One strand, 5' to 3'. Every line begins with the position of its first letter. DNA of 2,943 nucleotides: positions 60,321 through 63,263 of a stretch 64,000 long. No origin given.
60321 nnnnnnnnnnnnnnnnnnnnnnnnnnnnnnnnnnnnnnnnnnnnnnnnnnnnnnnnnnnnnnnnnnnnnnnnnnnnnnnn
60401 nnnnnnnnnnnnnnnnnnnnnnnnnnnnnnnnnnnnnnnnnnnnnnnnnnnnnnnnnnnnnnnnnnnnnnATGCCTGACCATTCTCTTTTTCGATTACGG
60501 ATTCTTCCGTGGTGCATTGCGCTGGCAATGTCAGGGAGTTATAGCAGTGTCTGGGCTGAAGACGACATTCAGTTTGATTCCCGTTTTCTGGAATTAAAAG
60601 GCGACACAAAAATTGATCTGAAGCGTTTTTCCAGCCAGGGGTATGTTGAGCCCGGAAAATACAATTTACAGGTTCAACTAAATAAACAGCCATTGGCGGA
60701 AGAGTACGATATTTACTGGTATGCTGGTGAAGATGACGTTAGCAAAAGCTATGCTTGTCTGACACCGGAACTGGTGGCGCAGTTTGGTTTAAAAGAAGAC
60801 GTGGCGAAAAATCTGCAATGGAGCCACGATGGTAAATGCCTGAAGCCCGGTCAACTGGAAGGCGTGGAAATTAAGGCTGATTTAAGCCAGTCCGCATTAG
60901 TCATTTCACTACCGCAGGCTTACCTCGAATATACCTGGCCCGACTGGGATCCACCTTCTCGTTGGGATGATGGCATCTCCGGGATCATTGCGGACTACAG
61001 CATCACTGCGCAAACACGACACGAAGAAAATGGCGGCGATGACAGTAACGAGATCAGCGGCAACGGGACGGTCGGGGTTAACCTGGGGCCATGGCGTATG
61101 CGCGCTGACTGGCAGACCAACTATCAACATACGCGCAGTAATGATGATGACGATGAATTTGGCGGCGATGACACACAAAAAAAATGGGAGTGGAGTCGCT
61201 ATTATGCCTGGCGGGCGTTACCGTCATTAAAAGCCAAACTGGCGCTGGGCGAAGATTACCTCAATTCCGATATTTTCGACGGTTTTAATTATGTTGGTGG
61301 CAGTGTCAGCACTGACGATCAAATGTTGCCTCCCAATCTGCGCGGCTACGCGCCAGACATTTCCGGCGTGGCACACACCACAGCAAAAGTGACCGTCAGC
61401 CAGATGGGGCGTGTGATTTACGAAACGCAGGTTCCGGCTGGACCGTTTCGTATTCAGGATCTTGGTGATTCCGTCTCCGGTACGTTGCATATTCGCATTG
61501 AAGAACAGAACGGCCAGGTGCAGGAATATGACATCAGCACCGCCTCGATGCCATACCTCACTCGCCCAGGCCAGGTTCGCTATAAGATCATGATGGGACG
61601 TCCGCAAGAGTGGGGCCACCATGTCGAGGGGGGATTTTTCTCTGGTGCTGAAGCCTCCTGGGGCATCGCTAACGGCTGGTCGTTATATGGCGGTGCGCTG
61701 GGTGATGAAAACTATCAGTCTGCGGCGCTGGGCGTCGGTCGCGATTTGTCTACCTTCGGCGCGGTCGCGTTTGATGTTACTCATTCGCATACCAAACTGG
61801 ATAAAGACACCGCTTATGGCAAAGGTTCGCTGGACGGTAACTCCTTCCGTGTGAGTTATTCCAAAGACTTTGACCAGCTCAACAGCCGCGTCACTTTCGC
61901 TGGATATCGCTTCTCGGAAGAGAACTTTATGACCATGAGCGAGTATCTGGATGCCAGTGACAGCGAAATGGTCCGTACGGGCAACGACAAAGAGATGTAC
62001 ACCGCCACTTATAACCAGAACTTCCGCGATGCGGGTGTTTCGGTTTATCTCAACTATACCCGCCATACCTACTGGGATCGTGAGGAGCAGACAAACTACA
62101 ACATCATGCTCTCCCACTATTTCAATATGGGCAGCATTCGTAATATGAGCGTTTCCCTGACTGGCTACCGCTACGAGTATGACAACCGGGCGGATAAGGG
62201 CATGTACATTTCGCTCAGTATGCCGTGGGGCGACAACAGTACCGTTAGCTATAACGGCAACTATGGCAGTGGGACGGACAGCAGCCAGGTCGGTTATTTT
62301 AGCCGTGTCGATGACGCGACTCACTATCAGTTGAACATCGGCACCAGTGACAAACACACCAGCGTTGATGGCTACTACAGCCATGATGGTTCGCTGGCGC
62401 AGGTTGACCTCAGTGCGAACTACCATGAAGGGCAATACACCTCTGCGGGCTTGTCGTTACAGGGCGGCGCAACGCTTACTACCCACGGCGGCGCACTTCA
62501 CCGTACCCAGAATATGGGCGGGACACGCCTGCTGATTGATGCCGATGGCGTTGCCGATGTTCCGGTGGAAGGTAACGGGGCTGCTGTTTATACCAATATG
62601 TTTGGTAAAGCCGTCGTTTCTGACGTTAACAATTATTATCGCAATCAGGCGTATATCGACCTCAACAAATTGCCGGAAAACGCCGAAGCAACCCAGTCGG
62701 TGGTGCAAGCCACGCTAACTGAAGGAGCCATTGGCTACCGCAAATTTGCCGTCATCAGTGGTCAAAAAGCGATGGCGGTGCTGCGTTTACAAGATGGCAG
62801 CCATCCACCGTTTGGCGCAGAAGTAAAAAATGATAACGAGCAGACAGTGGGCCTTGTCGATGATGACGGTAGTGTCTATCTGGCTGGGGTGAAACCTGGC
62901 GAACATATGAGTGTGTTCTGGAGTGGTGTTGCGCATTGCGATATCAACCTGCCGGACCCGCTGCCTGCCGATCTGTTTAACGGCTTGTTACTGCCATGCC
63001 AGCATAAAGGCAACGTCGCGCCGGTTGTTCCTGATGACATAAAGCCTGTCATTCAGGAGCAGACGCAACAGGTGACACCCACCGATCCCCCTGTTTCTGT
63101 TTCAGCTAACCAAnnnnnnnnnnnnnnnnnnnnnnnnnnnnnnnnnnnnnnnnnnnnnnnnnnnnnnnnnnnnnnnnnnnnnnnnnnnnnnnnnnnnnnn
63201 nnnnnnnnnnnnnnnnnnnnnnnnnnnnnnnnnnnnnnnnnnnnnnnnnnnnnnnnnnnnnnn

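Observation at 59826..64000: Yfc chaperone-usher fimbrial operon with an uninterrupted usher gene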

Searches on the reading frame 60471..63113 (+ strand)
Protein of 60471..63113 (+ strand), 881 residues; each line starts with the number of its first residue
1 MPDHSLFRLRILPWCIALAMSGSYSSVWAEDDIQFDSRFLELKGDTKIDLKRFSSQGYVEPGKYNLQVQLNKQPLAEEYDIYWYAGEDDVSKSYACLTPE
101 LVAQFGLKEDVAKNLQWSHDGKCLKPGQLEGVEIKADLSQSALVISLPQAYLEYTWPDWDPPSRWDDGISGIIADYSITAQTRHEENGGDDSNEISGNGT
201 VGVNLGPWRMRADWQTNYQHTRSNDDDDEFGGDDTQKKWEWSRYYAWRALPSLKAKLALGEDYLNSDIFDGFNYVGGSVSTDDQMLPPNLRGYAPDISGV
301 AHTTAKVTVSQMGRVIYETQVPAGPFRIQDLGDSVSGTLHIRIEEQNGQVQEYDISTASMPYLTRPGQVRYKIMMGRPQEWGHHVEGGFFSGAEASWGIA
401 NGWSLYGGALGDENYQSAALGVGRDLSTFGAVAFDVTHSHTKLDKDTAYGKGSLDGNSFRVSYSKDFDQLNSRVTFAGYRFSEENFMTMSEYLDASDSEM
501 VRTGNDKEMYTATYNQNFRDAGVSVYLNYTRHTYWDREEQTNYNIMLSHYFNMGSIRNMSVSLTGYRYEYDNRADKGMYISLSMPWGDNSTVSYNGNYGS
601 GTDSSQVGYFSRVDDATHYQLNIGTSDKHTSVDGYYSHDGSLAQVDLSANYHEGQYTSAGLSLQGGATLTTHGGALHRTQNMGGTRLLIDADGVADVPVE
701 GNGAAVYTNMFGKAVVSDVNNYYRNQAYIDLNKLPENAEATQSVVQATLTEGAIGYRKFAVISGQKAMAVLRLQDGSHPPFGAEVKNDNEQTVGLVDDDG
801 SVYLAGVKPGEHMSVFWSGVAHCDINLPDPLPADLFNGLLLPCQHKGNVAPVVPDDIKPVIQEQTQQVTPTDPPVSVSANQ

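Call 32: search_protein_families(proteins=[window:60471-63113:+], library=ncbifam)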
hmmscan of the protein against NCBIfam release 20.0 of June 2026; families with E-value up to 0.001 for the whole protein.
window:60471-63113:+ (881 aa): 15 families
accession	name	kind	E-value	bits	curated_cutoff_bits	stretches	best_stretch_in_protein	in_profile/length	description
NF011812.0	PRK15284.1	subfamily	0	1886.8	972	1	1-881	1-881/881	outer membrane usher protein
NF011804.0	PRK15273.1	equivalog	0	1108.1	1371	1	18-876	17-877/899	fimbrial biogenesis outer membrane usher protein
NF011791.0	PRK15255.1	equivalog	6.4e-163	543.8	1289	1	26-843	15-828/829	fimbrial outer membrane usher protein StdB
NF007337.0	PRK09828.1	equivalog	3.1e-98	329.9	830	1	14-819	18-831/865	outer membrane usher protein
NF011740.0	PRK15193.1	equivalog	2.4e-96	323.4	995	1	17-821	21-850/877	fimbrial biogenesis usher protein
NF011760.0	PRK15213.1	equivalog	8.1e-92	308.5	752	1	16-812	13-770/796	PefC/AfrB family outer membrane usher protein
NF011769.0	PRK15223.1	equivalog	8.7e-81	271.9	1105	1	17-828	9-818/836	fimbrial biogenesis outer membrane usher protein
NF011745.0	PRK15198.1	subfamily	7.5e-79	265.7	975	2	17-585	12-547/860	outer membrane usher protein FimD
NF011822.1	PRK15294.1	equivalog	3e-77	260.3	1397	1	43-821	42-818/845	fimbrial outer membrane usher protein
NF011754.0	PRK15207.1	equivalog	3.3e-76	257.1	1271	1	17-819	21-813/842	outer membrane usher protein LpfC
NF011826.0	PRK15298.1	equivalog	7.6e-75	252.4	1422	1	4-824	6-826/848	fimbrial outer membrane usher protein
NF011763.0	PRK15217.1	subfamily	1.2e-72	245.3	933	1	13-804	6-788/826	fimbrial biogenesis outer membrane usher protein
NF011784.0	PRK15248.1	equivalog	9.1e-69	232.3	996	1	16-819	12-823/853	fimbrial outer membrane usher protein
NF011774.0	PRK15235.1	exception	1.1e-61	209.2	1191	1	60-817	48-784/814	SEF14/SEF18 fimbria usher protein SefC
NF011832.0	PRK15304.1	subfamily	2e-41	141.9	723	1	14-815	9-768/801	fimbrial biogenesis usher protein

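Call 33: search_solved_structures(query=window:60471-63113:+, show_alignments=1)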
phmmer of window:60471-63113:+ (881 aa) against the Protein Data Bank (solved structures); distinct sequences matched with E-value up to 0.001: 14.
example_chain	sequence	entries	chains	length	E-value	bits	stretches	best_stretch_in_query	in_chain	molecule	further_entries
7lhg_C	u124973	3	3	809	3.4e-216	723.5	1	34-844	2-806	P fimbrial usher protein PapC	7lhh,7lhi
6cd2_C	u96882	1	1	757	2.3e-150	505.7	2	161-668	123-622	Outer membrane usher protein PapC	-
2vqi_A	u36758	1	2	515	3.1e-135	455.6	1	158-675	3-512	OUTER MEMBRANE USHER PROTEIN PAPC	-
3fip_A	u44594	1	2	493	1.5e-125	423.6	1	171-670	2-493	Outer membrane usher protein papC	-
6e14_D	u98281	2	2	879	1.3e-77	264.9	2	19-490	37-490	Fimbrial biogenesis outer membrane usher protein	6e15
9fw9_D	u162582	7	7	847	5e-77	263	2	32-490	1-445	Outer membrane usher protein FimD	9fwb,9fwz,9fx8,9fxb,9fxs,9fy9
3rfz_B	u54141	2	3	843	6.5e-77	262.6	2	32-490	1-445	Outer membrane usher protein, type 1 fimbrial synthesis | Outer membrane usher protein FimD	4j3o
9bog_D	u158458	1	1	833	9.2e-77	262.1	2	32-490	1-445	Outer membrane usher protein FimD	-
3ohn_A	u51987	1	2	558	7.6e-51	176.4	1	160-490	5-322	Outer membrane usher protein FimD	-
3l48_A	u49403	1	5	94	6.7e-20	74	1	758-844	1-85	Outer membrane usher protein PapC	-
2kt6_A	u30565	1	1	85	2.3e-18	68.9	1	761-844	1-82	Outer membrane usher protein papC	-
3fcg_A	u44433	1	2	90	3.5e-06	28.6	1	280-356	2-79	F1 capsule-anchoring protein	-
1zdv_A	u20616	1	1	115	3.6e-05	25.2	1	60-170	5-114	Outer membrane usher protein fimD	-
1ze3_D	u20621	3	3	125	4.1e-05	25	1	32-152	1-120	Outer membrane usher protein fimD | Outer membrane usher protein FimD, N-terminal domain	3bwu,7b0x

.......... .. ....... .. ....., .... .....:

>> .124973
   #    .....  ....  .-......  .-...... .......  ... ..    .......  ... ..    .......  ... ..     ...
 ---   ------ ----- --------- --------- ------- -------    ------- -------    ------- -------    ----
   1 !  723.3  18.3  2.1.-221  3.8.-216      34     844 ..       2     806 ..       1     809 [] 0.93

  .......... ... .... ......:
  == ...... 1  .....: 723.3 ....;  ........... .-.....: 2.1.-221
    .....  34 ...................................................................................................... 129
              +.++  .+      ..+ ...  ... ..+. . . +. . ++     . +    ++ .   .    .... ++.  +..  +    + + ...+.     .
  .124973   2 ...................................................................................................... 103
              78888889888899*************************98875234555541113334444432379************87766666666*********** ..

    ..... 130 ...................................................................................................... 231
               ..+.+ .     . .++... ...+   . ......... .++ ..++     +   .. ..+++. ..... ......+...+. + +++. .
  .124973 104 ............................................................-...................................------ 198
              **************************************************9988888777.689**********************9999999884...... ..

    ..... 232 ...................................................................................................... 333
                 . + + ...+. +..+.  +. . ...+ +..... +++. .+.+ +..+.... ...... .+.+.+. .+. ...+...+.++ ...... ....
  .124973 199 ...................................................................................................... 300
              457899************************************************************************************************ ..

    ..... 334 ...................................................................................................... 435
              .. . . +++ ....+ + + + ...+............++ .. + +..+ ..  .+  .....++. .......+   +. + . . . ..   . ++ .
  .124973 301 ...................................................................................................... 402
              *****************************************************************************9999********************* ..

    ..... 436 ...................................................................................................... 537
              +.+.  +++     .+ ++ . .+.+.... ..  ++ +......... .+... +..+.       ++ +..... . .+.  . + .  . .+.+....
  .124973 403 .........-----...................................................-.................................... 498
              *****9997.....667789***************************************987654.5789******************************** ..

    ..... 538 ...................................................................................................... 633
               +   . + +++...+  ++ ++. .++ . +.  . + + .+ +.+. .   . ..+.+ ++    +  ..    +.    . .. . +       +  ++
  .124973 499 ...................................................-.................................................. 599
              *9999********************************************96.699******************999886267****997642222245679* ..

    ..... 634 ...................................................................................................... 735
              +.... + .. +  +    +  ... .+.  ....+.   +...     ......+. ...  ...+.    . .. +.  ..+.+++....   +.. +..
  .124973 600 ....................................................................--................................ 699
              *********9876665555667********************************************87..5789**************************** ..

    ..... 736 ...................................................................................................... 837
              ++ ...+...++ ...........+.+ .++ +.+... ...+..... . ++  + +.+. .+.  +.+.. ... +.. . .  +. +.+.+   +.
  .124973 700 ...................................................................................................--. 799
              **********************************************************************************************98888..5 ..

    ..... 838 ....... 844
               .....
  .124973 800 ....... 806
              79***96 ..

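Call 34: profile_search(protein=window:60471-63113:+)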
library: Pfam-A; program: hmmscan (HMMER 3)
A. the first sequence (881 residues): domains with independent E <= 10: 3; with E <= 0.001: 3
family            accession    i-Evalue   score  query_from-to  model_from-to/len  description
Usher             PF00577.26   4.6e-192   640.1     198-759         3-549/549  Outer membrane usher protein
PapC_N            PF13954.11    1.9e-35   122.4      34-179         1-145/146  PapC N-terminal domain
PapC_C            PF13953.12      4e-12    46.2     770-826         3-61/66  PapC C-terminal domain
